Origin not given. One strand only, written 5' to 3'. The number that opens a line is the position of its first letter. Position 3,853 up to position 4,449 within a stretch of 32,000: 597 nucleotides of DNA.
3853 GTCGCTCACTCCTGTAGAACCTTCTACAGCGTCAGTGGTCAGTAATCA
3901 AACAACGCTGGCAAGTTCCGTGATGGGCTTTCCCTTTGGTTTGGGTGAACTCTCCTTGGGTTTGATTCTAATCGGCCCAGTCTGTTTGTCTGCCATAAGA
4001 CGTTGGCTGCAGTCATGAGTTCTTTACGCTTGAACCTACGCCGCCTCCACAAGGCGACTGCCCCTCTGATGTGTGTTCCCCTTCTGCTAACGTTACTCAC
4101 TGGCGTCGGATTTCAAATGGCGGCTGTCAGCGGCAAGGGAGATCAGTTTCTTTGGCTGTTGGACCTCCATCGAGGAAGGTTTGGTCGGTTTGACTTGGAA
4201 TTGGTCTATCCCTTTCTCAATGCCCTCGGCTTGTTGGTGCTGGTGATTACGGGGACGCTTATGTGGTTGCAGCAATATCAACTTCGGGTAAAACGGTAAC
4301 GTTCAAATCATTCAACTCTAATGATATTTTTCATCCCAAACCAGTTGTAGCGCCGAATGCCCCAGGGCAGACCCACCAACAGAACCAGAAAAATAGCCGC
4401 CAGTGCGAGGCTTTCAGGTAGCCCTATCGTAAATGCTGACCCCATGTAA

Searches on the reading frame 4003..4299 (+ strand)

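Call 6: search_protein_families(library=pfam, proteins=[window:4003-4299:+])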
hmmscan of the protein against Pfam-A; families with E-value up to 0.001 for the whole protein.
window:4003-4299:+ (98 aa): 1 family
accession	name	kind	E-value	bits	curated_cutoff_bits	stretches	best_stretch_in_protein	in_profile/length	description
PF03929.21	PepSY_TM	-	9.1e-08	32.7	28.8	1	51-90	256-294/295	PepSY-associated TM region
